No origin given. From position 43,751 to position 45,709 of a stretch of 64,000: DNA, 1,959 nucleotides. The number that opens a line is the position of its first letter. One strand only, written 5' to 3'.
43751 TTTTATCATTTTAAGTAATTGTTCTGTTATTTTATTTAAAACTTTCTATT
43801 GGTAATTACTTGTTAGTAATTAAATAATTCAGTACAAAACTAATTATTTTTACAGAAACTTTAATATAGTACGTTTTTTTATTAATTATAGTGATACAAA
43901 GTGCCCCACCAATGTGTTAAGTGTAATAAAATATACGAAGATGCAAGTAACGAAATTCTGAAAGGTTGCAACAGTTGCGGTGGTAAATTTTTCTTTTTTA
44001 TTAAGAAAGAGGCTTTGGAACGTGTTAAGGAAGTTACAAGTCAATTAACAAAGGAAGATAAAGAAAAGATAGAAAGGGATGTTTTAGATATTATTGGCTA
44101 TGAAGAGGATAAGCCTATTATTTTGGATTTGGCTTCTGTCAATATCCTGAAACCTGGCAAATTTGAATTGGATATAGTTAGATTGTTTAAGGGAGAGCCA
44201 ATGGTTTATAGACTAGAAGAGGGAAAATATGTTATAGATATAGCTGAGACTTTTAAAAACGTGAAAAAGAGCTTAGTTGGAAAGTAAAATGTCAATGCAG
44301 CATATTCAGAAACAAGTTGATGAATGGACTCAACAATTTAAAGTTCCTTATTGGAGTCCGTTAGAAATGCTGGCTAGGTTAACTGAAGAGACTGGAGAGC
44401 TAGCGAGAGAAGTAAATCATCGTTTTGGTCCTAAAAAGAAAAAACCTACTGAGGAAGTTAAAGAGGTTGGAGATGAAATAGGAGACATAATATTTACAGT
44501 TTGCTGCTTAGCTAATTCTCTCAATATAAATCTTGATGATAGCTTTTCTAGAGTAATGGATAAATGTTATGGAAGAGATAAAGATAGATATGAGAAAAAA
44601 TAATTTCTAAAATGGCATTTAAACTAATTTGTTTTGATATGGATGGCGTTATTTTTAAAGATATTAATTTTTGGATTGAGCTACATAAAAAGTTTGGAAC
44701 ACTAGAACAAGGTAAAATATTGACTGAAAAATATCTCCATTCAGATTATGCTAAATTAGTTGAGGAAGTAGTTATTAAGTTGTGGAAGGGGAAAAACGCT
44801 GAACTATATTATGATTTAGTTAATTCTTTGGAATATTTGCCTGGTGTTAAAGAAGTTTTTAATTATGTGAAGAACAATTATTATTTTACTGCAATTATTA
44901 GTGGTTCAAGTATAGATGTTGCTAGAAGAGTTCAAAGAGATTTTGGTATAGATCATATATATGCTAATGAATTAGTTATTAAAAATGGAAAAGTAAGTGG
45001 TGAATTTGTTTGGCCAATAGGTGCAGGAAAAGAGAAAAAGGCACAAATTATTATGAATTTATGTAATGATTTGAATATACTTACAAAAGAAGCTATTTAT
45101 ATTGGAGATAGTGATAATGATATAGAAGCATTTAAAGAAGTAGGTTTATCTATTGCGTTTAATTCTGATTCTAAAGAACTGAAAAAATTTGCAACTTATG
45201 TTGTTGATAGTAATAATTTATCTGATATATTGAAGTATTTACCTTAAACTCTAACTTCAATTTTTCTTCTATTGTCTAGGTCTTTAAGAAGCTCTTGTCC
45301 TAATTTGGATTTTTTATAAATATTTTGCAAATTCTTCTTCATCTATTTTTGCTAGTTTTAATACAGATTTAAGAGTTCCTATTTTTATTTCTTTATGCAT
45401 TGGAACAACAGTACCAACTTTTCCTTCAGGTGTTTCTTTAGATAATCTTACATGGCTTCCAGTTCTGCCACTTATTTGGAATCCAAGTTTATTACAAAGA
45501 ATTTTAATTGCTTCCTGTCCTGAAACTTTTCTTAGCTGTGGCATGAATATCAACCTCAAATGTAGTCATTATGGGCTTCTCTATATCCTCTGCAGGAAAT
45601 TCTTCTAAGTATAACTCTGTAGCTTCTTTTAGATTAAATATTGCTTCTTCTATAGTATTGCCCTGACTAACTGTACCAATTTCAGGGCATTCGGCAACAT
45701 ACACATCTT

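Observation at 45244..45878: hicB-hicA toxin-antitoxin cassette bracketed by 74-bp perfect direct repeats that duplicate the 3' end of the PIN-PhoH-KH ATPase gene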

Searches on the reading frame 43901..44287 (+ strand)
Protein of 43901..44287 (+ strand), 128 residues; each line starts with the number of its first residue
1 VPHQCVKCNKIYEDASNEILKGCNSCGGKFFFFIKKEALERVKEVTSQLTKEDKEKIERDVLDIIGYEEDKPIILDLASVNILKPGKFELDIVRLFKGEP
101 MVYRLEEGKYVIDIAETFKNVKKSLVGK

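Call 5: search_protein_families(library=pfam, proteins=[window:43901-44287:+], max_evalue=0.01)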
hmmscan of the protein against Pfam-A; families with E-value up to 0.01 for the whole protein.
window:43901-44287:+ (128 aa): 2 families
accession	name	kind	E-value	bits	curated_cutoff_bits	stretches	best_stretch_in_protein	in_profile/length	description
PF09845.14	OapC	-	5.8e-24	85.3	23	1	2-119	1-132/133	Origin-associated protein OapC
PF22912.2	zf-DPOE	-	0.0034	17.9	21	1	4-47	6-45/58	Zinc finger domain of DNA polymerase-epsilon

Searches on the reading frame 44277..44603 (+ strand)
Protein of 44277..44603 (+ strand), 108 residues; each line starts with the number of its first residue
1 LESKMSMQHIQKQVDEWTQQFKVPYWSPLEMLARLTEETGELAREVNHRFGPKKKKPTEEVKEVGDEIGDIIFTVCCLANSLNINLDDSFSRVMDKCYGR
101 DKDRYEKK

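Call 5: search_protein_families(library=pfam, proteins=[window:44277-44603:+], max_evalue=0.01)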
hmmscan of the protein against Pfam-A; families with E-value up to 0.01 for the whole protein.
window:44277-44603:+ (108 aa): 2 families
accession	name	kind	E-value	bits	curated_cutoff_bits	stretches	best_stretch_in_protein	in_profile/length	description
PF03819.22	MazG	-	9.4e-15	55.1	22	1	28-104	3-73/74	MazG nucleotide pyrophosphohydrolase domain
PF01503.22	PRA-PH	-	0.0042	17.9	21.3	1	30-94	29-83/86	Phosphoribosyl-ATP pyrophosphohydrolase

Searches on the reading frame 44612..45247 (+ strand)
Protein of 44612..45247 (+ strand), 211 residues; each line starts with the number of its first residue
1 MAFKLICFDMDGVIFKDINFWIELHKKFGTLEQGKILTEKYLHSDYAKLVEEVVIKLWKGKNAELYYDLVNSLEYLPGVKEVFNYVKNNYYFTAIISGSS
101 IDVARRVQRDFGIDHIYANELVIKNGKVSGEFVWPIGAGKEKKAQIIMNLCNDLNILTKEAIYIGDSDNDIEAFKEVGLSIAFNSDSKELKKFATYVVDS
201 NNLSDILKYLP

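Call 5: search_protein_families(library=pfam, proteins=[window:44612-45247:+], max_evalue=0.01)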
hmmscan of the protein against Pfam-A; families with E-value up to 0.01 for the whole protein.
window:44612-45247:+ (211 aa): 5 families
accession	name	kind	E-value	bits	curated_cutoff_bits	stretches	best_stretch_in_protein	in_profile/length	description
PF08282.18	Hydrolase_3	-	3.3e-15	56.9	20.9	1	125-209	170-254/255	haloacid dehalogenase-like hydrolase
PF00702.32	Hydrolase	-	3.5e-15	57.3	26.4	1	3-178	1-191/191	haloacid dehalogenase-like hydrolase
PF13419.12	HAD_2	-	1.1e-13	52.1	23.8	1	6-181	1-175/178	Haloacid dehalogenase-like hydrolase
PF12710.13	HAD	-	8.5e-12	46.3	27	1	7-174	2-188/189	haloacid dehalogenase-like hydrolase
PF06888.18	Put_Phosphatase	-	0.0015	18.4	27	0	5-100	2-99/234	Putative Phosphatase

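Call 18: find_encoding_contigs(protein=window:44612-45247:+, flank=4000, max_places=10)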
Protein window:44612-45247:+ (211 aa): 24 contigs read that carry it; 8 places shown.
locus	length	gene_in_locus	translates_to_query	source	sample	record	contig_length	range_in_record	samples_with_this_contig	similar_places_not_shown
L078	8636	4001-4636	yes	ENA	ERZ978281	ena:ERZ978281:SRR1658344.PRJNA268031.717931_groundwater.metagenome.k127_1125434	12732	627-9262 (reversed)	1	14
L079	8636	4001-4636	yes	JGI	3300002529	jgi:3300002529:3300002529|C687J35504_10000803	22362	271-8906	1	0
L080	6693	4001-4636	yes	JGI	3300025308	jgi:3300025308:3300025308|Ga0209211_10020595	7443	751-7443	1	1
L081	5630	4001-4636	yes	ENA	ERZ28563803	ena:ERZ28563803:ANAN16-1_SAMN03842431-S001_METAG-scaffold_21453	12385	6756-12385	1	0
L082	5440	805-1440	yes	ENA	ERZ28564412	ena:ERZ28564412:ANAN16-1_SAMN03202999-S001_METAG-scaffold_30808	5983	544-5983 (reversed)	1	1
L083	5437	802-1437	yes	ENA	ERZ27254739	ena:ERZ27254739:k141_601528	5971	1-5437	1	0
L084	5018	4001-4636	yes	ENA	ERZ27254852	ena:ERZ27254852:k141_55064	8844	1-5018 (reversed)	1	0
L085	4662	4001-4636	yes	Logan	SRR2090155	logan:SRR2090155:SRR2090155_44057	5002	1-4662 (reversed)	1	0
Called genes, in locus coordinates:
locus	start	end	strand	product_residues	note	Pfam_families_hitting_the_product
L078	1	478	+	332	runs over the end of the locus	-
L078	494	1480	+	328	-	PF01926:MMR_HSR1, PF02421:FeoB_N, PF02824:TGS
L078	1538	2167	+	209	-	PF00009:GTP_EFTU (weak), PF00735:Septin (weak), PF01926:MMR_HSR1, PF02421:FeoB_N (faint), PF08477:Roc (faint), PF00009:GTP_EFTU (weak)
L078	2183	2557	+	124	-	PF09846:OapB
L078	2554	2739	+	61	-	-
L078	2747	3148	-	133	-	-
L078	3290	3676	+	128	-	PF09845:OapC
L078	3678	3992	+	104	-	PF03819:MazG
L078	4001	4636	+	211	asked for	PF00702:Hydrolase, PF12710:HAD, PF13419:HAD_2, PF08282:Hydrolase_3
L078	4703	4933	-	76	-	PF07927:HicA_toxin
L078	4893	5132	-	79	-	PF15919:HicB_lk_antitox (weak)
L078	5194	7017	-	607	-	PF01850:PIN, PF13638:PIN_4 (faint), PF00437:T2SSE, PF26594:KH_NusA_2nd (faint)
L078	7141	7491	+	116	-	-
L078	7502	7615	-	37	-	-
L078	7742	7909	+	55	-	PF23477:zf_Tbcl_2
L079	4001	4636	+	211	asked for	PF00702:Hydrolase, PF12710:HAD, PF13419:HAD_2, PF08282:Hydrolase_3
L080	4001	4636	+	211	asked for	PF00702:Hydrolase, PF12710:HAD, PF13419:HAD_2, PF08282:Hydrolase_3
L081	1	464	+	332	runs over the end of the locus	-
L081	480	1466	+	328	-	PF01926:MMR_HSR1, PF02421:FeoB_N, PF02824:TGS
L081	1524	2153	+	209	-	PF00009:GTP_EFTU (weak), PF00735:Septin (weak), PF01926:MMR_HSR1, PF02421:FeoB_N (faint), PF08477:Roc (faint), PF00009:GTP_EFTU (weak)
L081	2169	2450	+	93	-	-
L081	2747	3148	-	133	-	-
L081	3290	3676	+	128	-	PF09845:OapC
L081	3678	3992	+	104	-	PF03819:MazG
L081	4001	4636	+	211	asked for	PF00702:Hydrolase, PF12710:HAD, PF13419:HAD_2, PF08282:Hydrolase_3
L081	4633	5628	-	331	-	?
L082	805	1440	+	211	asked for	PF00702:Hydrolase, PF12710:HAD, PF13419:HAD_2, PF08282:Hydrolase_3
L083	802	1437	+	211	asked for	PF00702:Hydrolase, PF12710:HAD, PF13419:HAD_2, PF08282:Hydrolase_3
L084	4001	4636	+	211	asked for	PF00702:Hydrolase, PF12710:HAD, PF13419:HAD_2, PF08282:Hydrolase_3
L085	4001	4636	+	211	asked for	PF00702:Hydrolase, PF12710:HAD, PF13419:HAD_2, PF08282:Hydrolase_3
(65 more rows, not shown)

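Call 42: search_protein_families(library=ncbifam, proteins=[window:44612-45247:+], max_evalue=0.001)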
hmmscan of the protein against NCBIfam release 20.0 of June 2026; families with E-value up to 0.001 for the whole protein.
window:44612-45247:+ (211 aa): 28 families (the best 25 are shown)
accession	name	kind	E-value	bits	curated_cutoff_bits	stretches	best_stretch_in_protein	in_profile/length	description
TIGR00338.1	serB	equivalog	4.4e-31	108.2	144.15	1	4-210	15-219/219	phosphoserine phosphatase SerB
TIGR01491.1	HAD-SF-IB-PSPlk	hypoth_equivalog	8.9e-24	84.3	151.9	1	3-187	4-192/201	phosphoserine phosphatase-like hydrolase, archaeal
NF008350.0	PRK11133.1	equivalog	2.4e-18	66.4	413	1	5-204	112-309/324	phosphoserine phosphatase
TIGR01488.1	HAD-SF-IB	subfamily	2.6e-17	63.4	45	1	5-177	1-177/177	HAD-IB family phosphatase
TIGR00099.1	Cof-subfamily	subfamily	7e-13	48.7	137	1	133-210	179-256/256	Cof-type HAD-IIB family hydrolase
NF002245.0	PRK01158.1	equivalog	2.5e-12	46.6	198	1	128-201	143-216/233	phosphoglycolate phosphatase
NF010109.0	PRK13582.1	equivalog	2e-11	43.9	133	1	4-199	2-185/205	bifunctional phosphoserine phosphatase/homoserine phosphotransferase ThrH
NF045966.1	YcsE_rel_Pase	equivalog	1e-10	41.5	220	1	119-201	171-250/265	YcsE-related riboflavin metabolism phosphatase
TIGR01490.1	HAD-SF-IB-hyp1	subfamily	5.8e-10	39.7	98.3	1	78-188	91-201/202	HAD-IB family hydrolase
TIGR01487.1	Pglycolate_arch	equivalog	9.1e-10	38.7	122.75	1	130-206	135-211/215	phosphoglycolate phosphatase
TIGR01670.1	KdsC-phosphatas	subfamily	7.2e-09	35.8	106.95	1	135-201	69-135/154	3-deoxy-D-manno-octulosonate 8-phosphate phosphatase, YrbI family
TIGR01482.1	SPP-subfamily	subfamily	8e-09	35.4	107.15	1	126-202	133-209/225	sucrose-phosphate phosphatase subfamily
NF058599.1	KDN-9-PPhBT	equivalog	5.1e-08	33.3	180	1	139-199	74-134/152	3-deoxy-D-glycero-D-galacto-nonulopyranosonate 9-phosphatase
NF007806.0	PRK10513.1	equivalog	1.2e-07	31.4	273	1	140-202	194-256/270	sugar-phosphatase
NF009695.0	PRK13222.1-2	equivalog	1.5e-07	31.2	225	1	37-181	56-195/226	phosphoglycolate phosphatase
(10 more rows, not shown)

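Call 53: find_homologous_proteins(query=window:44612-45244:+, max_evalue=1e-20)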
Query window:44612-45244:+ (211 aa): 461 proteins with E <= 1e-20 among 680 candidates; the best 120 are listed.
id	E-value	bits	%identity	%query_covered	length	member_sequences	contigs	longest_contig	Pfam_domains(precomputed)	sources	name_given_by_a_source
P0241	2.8e-134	464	100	100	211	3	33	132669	PF13419.13,PF00702.33,PF08282.19,PF12710.14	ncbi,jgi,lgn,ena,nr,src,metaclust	ncbi:HAD family phosphatase [Candidatus Woesearchaeota archaeon]|nr:HAD family phosphatase [Candidat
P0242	8.7e-109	380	81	100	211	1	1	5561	PF13419.13,PF00702.33,PF08282.19,PF12710.14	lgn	-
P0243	2.5e-106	372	80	100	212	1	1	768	PF13419.13,PF00702.33,PF08282.19,PF12710.14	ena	-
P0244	2.0e-105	369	77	100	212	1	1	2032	PF13419.13,PF00702.33,PF08282.19,PF12710.14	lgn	-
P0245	8.1e-105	367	78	99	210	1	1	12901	PF13419.13,PF00702.33,PF08282.19,PF12710.14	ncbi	ncbi:MAG: HAD family phosphatase [Nanoarchaeota archaeon]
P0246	1.9e-104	366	76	100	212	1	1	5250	PF13419.13,PF00702.33,PF08282.19,PF12710.14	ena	-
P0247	2.3e-104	366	76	100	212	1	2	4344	PF13419.13,PF00702.33,PF08282.19,PF12710.14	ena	-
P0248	2.8e-104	366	75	100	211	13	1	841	PF13419.13,PF00702.33,PF08282.19,PF12710.14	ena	-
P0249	5.8e-104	365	74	100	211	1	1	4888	PF13419.13,PF00702.33,PF08282.19,PF12710.14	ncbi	-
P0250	6.8e-104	364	78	100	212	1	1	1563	PF13419.13,PF00702.33,PF08282.19,PF12710.14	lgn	-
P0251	8.5e-104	364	75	100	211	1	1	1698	PF13419.13,PF00702.33,PF08282.19,PF12710.14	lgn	-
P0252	1.0e-103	364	78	99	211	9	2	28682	PF13419.13,PF00702.33,PF08282.19,PF12710.14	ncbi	-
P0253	1.2e-103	364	75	100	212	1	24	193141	PF13419.13,PF00702.33,PF08282.19,PF12710.14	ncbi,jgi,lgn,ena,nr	ncbi:HAD family phosphatase [Candidatus Woesearchaeota archaeon]|nr:HAD family phosphatase [Candidat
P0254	1.3e-103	364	77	100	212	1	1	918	PF13419.13,PF00702.33,PF08282.19,PF12710.14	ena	-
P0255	1.4e-103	363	76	100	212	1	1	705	PF13419.13,PF00702.33,PF08282.19,PF12710.14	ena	-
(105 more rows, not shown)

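Call 54: find_encoding_contigs(protein=P0242, flank=5000, max_places=4)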
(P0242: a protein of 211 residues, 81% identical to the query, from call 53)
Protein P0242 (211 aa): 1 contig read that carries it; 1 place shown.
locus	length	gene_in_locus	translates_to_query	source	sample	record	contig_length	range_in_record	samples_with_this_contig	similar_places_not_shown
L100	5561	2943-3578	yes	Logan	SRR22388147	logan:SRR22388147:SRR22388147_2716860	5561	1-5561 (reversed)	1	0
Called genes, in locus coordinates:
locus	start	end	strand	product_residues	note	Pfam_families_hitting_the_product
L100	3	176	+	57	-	?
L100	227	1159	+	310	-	PF01926:MMR_HSR1, PF02421:FeoB_N, PF02824:TGS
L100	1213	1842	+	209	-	PF00009:GTP_EFTU (weak), PF00735:Septin (weak), PF00071:Ras (faint), PF01926:MMR_HSR1, PF02421:FeoB_N (weak), PF08477:Roc (faint), PF00009:GTP_EFTU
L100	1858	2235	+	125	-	PF09846:OapB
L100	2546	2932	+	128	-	PF09845:OapC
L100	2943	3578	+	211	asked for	PF00702:Hydrolase, PF12710:HAD, PF13419:HAD_2, PF08282:Hydrolase_3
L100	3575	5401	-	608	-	PF01850:PIN, PF13638:PIN_4 (weak), PF13173:AAA_14 (faint), PF00437:T2SSE, PF26594:KH_NusA_2nd (weak)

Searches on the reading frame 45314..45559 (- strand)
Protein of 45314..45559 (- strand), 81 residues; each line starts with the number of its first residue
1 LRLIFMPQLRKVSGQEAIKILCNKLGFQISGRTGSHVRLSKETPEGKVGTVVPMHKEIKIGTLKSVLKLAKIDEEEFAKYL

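Call 5: search_protein_families(library=pfam, proteins=[window:45314-45559:-], max_evalue=0.01)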
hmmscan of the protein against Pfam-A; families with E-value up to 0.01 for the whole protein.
window:45314-45559:- (81 aa): 1 family
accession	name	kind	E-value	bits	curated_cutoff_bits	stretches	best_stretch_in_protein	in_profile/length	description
PF07927.17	HicA_toxin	-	7.9e-16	58.4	27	1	14-72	1-58/58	HicA toxin of bacterial toxin-antitoxin,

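Call 8: find_encoding_contigs(protein=window:45317-45559:-, flank=6000, max_places=10)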
Protein window:45317-45559:- (81 aa): no gene with exactly this product is on record in the collection.

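Call 19: find_encoding_contigs(protein=window:45317-45544:-, flank=4000, max_places=10)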
Protein seq(76 aa) (76 aa): 24 contigs read that carry it; 9 places shown.
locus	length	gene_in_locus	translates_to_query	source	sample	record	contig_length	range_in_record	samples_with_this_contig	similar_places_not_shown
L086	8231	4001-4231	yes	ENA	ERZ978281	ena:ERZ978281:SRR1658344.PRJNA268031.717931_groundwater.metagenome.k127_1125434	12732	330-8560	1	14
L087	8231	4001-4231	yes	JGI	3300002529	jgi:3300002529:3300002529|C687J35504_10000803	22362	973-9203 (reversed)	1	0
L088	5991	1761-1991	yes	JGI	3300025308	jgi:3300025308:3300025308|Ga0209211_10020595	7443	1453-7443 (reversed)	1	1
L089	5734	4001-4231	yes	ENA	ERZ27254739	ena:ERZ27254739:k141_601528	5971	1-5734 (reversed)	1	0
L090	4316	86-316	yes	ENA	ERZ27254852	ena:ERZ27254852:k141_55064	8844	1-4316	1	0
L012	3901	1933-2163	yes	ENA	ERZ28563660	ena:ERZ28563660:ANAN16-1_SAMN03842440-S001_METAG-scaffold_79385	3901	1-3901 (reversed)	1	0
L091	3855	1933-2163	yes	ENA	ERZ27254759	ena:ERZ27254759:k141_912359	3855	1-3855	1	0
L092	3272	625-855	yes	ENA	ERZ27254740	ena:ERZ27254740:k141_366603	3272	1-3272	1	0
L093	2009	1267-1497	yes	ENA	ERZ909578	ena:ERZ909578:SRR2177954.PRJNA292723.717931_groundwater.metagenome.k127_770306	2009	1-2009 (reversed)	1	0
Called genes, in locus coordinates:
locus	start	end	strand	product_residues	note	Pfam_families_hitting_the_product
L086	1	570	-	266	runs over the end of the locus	PF14321:DUF4382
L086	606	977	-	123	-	-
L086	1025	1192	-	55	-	PF23477:zf_Tbcl_2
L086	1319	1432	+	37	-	-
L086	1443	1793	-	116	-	-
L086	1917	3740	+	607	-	PF01850:PIN, PF13638:PIN_4 (faint), PF00437:T2SSE, PF26594:KH_NusA_2nd (faint)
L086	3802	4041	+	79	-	PF15919:HicB_lk_antitox (weak)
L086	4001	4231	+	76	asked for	PF07927:HicA_toxin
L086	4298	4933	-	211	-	PF00702:Hydrolase, PF12710:HAD, PF13419:HAD_2, PF08282:Hydrolase_3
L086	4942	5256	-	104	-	PF03819:MazG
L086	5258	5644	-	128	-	PF09845:OapC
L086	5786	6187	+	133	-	-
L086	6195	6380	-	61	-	-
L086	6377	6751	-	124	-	PF09846:OapB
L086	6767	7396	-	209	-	PF00009:GTP_EFTU (weak), PF00735:Septin (weak), PF01926:MMR_HSR1, PF02421:FeoB_N (faint), PF08477:Roc (faint), PF00009:GTP_EFTU (weak)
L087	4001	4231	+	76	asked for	PF07927:HicA_toxin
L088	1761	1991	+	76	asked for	PF07927:HicA_toxin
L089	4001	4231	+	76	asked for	PF07927:HicA_toxin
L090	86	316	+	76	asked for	PF07927:HicA_toxin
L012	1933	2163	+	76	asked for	PF07927:HicA_toxin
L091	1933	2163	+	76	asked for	PF07927:HicA_toxin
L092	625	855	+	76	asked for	PF07927:HicA_toxin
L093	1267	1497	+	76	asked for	PF07927:HicA_toxin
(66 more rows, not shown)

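Call 42: search_protein_families(library=ncbifam, proteins=[window:45314-45559:-], max_evalue=0.001)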
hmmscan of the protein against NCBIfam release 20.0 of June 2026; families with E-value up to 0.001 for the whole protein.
window:45314-45559:- (81 aa): 0 families

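Call 64: search_solved_structures(query=window:45317-45544:-, max_evalue=0.01, show_alignments=1)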
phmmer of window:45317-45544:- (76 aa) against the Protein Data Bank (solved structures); distinct sequences matched with E-value up to 0.01: 0.
